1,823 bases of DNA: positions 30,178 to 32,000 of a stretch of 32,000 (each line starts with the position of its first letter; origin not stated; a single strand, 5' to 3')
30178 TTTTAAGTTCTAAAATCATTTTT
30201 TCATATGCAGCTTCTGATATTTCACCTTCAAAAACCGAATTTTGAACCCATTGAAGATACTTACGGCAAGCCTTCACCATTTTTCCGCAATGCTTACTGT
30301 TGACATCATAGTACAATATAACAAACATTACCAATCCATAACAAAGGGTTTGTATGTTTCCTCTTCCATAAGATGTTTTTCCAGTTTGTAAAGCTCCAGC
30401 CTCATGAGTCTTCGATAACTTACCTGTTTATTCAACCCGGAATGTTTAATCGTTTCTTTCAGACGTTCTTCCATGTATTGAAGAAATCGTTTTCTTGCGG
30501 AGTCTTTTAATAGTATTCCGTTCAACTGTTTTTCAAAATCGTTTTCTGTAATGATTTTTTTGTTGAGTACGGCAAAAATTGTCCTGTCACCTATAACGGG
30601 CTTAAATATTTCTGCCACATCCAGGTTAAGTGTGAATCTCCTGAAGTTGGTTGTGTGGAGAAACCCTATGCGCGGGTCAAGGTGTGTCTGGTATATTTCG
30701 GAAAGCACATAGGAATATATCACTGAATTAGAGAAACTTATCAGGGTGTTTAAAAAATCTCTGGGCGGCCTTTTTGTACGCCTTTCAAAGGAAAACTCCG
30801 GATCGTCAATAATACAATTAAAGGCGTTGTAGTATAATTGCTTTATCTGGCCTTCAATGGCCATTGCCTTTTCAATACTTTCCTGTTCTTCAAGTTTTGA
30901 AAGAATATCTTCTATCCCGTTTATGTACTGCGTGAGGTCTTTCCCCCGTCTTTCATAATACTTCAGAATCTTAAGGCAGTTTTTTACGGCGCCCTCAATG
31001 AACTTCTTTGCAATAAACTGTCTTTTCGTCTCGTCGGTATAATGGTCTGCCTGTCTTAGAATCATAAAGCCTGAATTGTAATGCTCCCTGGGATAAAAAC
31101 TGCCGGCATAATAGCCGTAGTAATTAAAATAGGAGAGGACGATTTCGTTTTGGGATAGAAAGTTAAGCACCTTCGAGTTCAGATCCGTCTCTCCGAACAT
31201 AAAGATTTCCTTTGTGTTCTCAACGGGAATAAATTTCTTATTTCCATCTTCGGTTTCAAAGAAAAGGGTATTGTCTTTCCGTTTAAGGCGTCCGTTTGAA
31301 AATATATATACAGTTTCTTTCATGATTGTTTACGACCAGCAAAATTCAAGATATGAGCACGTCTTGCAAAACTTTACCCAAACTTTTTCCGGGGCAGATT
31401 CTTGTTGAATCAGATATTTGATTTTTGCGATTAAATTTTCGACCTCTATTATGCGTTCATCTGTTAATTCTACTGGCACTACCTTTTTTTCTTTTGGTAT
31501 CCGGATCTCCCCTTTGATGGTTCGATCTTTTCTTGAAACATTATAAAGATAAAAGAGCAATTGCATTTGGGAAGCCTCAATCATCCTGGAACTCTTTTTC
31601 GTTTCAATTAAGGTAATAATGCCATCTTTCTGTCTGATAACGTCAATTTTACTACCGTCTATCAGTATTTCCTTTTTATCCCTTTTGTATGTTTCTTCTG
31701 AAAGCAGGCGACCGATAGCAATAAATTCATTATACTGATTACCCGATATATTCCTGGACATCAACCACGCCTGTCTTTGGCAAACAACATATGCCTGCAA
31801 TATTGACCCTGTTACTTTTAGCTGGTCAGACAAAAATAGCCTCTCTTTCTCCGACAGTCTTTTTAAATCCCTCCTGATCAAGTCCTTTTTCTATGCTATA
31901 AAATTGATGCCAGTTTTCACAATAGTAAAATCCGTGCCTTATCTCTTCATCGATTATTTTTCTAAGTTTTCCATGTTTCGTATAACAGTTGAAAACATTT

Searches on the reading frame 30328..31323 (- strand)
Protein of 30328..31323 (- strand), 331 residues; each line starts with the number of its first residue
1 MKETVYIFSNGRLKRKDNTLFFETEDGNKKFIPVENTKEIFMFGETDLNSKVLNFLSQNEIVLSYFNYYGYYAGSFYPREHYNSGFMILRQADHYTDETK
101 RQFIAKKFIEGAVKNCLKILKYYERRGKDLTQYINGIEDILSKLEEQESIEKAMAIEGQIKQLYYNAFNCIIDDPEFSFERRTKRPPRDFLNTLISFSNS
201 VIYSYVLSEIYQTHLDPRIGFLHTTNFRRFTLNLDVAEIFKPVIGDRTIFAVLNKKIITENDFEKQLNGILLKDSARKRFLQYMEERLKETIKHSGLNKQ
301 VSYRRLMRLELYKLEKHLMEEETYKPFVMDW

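Call 12: search_protein_families(library=pfam, proteins=[window:30328-31323:-], max_evalue=0.001)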
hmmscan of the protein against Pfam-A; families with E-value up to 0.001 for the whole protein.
window:30328-31323:- (331 aa): 1 family
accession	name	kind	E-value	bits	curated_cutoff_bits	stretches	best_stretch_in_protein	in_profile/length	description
PF01867.21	Cas_Cas1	-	2.4e-95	319.4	22.3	1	5-286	1-283/283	CRISPR associated protein Cas1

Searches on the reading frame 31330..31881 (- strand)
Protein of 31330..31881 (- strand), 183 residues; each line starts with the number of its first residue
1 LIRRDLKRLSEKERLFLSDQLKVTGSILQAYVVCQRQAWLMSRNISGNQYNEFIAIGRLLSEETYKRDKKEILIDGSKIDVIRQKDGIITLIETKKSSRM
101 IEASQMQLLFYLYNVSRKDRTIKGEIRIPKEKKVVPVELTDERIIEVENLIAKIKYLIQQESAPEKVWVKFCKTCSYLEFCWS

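Call 12: search_protein_families(library=pfam, proteins=[window:31330-31881:-], max_evalue=0.001)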
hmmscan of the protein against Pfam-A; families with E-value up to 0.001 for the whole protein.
window:31330-31881:- (183 aa): 2 families
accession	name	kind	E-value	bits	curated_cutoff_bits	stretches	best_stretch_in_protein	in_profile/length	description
PF01930.23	Cas_Cas4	-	1.7e-47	162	22.7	1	24-183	1-160/160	Domain of unknown function DUF83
PF12705.13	PDDEXK_1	-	0.00054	20.4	22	1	78-181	127-246/247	PD-(D/E)XK nuclease superfamily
